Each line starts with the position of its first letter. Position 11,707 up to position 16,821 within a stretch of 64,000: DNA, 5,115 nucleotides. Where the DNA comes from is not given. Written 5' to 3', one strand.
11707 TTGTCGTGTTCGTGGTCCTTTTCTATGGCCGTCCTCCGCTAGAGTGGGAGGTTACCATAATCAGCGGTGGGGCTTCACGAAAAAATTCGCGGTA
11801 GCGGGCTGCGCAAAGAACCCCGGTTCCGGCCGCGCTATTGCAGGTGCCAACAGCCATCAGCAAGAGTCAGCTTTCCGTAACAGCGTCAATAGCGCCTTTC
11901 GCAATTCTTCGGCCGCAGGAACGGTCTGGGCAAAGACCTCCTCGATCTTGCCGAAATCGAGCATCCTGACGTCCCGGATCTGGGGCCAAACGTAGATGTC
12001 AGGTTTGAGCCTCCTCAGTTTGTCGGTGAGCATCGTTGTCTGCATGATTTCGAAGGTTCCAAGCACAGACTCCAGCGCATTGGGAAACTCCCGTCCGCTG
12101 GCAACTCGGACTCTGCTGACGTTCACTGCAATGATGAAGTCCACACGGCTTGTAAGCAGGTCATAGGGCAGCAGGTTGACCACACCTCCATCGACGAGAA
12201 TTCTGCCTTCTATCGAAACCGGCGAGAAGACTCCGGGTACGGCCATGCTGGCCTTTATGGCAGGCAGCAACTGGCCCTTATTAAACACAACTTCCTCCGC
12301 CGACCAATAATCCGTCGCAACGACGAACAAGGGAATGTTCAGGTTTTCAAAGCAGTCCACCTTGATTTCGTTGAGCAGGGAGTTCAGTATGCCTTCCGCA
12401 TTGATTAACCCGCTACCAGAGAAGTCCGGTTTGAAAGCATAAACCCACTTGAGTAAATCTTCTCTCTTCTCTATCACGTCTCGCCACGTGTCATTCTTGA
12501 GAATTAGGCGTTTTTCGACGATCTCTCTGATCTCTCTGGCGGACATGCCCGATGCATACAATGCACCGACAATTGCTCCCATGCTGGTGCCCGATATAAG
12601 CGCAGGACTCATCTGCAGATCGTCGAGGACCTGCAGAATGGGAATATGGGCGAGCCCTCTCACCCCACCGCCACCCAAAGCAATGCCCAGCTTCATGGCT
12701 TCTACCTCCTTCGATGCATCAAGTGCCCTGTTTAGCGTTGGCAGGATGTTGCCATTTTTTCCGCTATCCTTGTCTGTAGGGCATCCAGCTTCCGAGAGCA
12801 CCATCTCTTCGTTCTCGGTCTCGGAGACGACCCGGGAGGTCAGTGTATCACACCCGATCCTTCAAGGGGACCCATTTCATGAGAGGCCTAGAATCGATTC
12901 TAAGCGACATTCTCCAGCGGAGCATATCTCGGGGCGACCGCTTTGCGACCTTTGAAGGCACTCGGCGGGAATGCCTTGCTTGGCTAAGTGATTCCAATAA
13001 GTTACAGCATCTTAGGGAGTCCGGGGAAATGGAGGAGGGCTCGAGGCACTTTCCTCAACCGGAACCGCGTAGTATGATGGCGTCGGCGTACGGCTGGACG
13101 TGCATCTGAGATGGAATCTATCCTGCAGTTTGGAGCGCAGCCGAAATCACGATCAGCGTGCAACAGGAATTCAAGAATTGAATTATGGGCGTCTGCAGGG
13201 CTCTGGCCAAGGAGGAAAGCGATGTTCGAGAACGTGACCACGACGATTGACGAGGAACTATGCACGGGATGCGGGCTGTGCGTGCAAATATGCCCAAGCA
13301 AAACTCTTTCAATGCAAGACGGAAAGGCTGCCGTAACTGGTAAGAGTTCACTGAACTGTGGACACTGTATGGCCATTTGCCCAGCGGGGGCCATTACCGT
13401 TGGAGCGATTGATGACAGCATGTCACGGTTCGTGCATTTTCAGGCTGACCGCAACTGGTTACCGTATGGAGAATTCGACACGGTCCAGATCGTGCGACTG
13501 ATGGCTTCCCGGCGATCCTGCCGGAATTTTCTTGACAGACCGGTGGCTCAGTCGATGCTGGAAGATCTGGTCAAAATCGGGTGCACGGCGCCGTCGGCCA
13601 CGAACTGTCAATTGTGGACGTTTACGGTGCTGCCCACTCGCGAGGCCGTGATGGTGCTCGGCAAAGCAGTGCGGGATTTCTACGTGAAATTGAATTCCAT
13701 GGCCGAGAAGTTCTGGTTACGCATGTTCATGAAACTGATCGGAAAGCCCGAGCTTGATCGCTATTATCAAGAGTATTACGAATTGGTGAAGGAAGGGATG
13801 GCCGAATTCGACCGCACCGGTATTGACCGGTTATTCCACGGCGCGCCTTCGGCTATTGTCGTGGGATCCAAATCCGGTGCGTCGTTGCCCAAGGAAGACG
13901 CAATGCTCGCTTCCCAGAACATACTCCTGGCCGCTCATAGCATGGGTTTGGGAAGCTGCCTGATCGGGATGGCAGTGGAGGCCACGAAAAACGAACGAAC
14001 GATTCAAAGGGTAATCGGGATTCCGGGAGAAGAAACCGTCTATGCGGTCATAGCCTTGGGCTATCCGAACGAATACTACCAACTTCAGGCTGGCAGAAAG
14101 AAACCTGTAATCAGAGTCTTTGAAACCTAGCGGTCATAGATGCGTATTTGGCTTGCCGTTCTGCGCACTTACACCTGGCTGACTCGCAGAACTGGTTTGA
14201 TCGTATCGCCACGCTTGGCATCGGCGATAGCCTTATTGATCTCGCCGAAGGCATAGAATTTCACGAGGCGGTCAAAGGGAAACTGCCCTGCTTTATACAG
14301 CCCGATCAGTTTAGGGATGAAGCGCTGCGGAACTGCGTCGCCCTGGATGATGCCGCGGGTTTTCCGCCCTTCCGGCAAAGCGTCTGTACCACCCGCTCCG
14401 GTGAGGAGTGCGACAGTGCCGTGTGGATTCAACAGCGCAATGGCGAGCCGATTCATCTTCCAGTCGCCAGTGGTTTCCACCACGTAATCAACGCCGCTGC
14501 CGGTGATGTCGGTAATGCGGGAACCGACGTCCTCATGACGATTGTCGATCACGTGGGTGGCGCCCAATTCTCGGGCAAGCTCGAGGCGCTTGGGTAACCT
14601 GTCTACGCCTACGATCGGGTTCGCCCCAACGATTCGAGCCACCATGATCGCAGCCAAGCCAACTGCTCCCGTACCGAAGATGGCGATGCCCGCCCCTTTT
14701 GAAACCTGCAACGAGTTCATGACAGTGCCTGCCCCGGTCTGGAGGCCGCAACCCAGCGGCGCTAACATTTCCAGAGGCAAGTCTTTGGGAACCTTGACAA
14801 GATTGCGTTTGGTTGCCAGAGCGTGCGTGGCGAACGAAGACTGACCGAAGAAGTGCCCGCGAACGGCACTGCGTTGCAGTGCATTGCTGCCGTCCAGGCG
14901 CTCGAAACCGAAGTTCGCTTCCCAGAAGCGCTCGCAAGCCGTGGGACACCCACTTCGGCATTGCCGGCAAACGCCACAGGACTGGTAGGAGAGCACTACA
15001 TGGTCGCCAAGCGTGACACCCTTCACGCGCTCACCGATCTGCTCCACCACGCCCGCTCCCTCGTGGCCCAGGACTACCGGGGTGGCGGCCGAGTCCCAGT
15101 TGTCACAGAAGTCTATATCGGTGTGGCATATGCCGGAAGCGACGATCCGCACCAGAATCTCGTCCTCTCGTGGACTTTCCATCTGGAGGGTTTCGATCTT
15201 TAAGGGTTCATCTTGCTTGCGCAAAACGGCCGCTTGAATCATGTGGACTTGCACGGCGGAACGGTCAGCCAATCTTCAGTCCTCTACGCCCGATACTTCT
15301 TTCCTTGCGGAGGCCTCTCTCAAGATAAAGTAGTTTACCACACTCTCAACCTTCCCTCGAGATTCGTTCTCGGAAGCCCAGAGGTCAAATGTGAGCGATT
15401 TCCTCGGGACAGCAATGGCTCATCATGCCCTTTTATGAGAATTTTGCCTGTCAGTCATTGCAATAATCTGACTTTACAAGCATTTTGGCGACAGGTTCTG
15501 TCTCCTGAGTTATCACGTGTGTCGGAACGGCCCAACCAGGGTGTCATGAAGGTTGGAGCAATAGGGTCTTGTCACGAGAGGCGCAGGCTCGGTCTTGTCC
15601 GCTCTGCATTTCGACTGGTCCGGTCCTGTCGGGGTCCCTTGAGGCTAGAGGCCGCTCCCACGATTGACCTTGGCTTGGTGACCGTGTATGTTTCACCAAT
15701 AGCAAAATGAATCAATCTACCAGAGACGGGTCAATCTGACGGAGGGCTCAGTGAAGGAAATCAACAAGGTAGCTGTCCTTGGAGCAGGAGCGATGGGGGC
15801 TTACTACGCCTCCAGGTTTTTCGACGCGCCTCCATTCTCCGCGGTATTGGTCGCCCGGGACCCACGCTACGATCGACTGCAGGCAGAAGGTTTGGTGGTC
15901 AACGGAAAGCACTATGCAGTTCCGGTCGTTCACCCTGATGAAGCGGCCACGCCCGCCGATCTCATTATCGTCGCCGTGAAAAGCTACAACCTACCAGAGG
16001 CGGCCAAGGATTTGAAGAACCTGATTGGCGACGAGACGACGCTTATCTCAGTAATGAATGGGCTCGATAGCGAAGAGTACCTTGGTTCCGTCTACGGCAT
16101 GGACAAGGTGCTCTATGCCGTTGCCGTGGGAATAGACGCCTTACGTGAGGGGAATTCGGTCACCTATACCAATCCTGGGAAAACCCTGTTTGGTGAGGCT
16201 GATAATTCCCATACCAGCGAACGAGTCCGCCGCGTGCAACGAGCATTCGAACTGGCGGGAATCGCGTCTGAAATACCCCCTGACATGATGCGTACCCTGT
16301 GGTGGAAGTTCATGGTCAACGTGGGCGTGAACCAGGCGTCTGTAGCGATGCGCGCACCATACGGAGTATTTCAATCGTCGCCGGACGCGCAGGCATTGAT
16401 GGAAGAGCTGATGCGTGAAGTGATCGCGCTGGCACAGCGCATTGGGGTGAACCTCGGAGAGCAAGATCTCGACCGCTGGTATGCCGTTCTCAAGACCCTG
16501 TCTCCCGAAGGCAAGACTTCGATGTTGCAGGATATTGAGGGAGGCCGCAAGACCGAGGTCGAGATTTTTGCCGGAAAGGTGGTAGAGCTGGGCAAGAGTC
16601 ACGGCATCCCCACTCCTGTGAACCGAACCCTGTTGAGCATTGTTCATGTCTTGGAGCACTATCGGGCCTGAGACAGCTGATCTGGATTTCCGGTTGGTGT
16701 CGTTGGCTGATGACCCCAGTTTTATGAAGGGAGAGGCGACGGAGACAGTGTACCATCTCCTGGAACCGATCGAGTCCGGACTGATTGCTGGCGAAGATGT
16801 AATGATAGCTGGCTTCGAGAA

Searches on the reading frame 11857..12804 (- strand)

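Call 62: search_protein_families(library=pfam, proteins=[window:11857-12804:-], max_evalue=0.001)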
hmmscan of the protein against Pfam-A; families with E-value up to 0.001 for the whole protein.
window:11857-12804:- (315 aa): 1 family
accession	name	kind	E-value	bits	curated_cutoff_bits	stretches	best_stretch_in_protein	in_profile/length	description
PF01734.28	Patatin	-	1.9e-30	106.9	27.7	1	42-216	2-189/191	Patatin-like phospholipase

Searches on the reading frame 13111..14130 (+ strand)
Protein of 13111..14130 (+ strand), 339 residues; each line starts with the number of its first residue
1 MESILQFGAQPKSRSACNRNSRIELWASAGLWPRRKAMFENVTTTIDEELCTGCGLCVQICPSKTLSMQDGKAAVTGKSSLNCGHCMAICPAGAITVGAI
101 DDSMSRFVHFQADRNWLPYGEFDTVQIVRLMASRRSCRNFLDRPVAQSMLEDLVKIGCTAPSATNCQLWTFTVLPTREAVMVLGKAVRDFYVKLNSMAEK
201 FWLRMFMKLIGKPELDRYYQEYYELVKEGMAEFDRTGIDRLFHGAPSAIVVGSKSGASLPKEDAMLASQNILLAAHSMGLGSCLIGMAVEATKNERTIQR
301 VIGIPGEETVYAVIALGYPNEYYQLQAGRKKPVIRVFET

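Call 63: search_protein_families(library=pfam, proteins=[window:13111-14130:+], max_evalue=0.001)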
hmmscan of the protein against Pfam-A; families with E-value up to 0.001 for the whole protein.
window:13111-14130:+ (339 aa): 16 families
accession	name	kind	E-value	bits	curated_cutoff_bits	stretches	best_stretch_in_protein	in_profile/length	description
PF00881.29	Nitroreductase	-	3e-27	96.3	23.5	1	132-318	2-167/167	Nitroreductase family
PF00037.32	Fer4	-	1.6e-11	43.9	21.1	1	45-64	2-21/24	4Fe-4S binding domain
PF14512.11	TM1586_NiRdase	-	2.3e-11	44.2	27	1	241-332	62-144/215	Putative TM nitroreductase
PF12838.12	Fer4_7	-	3.4e-10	40.7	27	2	51-94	2-52/52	4Fe-4S dicluster domain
PF12837.12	Fer4_6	-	3e-09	36.8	25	1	45-63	3-21/24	4Fe-4S binding domain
PF14697.11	Fer4_21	-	3.3e-08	34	35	1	42-68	32-59/59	4Fe-4S dicluster domain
PF13237.11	Fer4_10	-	8.4e-08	32.5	25.5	1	45-91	3-53/53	4Fe-4S dicluster domain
PF13187.11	Fer4_9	-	3.1e-07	30.8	27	1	51-95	2-52/52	4Fe-4S dicluster domain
PF25160.1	LdpA_Fe-S-bd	-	7.7e-07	29.2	27.6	1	44-69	21-46/49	LdpA Fe-S cluster-binding domain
PF12797.12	Fer4_2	-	1.3e-06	28.4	24.5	1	46-63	5-22/22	4Fe-4S binding domain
PF13484.11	Fer4_16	-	1.6e-05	26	30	0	51-69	2-20/66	4Fe-4S double cluster binding domain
PF12798.12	Fer4_3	-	4.2e-05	24.5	27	0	51-63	1-13/15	4Fe-4S binding domain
PF13183.11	Fer4_8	-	4.4e-05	24.4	27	0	49-64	52-67/68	4Fe-4S dicluster domain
PF12800.12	Fer4_4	-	4.5e-05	23.9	24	1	49-62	2-15/17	4Fe-4S binding domain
PF13459.11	Fer4_15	-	6e-05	24.1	22.4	0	45-78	2-35/66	4Fe-4S single cluster domain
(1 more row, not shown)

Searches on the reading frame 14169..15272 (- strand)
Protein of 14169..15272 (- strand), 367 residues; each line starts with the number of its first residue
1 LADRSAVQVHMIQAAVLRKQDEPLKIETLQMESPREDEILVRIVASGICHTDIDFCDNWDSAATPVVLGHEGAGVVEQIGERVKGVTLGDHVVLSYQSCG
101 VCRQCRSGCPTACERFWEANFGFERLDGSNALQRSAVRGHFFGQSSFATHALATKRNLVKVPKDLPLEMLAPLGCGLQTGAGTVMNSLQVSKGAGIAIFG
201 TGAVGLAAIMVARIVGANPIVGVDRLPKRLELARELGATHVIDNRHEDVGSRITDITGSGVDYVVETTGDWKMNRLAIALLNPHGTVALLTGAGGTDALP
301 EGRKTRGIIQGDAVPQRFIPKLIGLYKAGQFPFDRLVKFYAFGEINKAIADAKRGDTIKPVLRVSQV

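Call 63: search_protein_families(library=pfam, proteins=[window:14169-15272:-], max_evalue=0.001)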
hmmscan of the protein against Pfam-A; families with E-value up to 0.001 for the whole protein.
window:14169-15272:- (367 aa): 5 families
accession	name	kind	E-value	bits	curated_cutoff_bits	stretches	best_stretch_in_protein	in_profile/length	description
PF00107.32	ADH_zinc_N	-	1.2e-23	83.9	31.8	1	203-300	1-98/129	Zinc-binding dehydrogenase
PF08240.17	ADH_N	-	1.2e-23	83.8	23.5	1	36-163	2-104/104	Alcohol dehydrogenase GroES-like domain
PF16912.11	Glu_dehyd_C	-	4.2e-07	30.1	34.9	1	197-290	35-129/211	Glucose dehydrogenase C-terminus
PF13602.12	ADH_zinc_N_2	-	5.4e-06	27.8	27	1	236-353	1-124/134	Zinc-binding dehydrogenase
PF01262.27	AlaDh_PNT_C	-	0.00056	19.8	23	1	178-245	13-82/214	Alanine dehydrogenase/PNT, C-terminal domain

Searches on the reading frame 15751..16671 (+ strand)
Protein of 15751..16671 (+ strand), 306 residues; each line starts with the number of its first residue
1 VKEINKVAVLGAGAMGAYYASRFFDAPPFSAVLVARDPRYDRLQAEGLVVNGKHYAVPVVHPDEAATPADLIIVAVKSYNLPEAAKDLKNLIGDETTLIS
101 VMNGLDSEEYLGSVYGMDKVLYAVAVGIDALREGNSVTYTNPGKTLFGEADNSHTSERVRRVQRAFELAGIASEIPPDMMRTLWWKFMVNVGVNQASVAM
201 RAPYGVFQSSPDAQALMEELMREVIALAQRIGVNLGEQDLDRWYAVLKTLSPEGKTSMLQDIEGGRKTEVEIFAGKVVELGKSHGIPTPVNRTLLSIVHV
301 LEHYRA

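Call 63: search_protein_families(library=pfam, proteins=[window:15751-16671:+], max_evalue=0.001)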
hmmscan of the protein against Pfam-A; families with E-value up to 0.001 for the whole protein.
window:15751-16671:+ (306 aa): 4 families
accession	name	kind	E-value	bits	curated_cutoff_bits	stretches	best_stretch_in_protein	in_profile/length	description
PF08546.17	ApbA_C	-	9.3e-35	120.2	22.7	1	178-302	1-125/125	Ketopantoate reductase PanE/ApbA C terminal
PF02558.23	ApbA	-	3.4e-27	95.4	22.2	1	7-151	1-149/150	Ketopantoate reductase PanE/ApbA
PF03807.23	F420_oxidored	-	1.8e-08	35.3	21.6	1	6-104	1-94/94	NADP oxidoreductase coenzyme F420-dependent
PF01210.29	NAD_Gly3P_dh_N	-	9.1e-05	22.9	23.1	0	6-108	1-109/158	NAD-dependent glycerol-3-phosphate dehydrogenase N-terminus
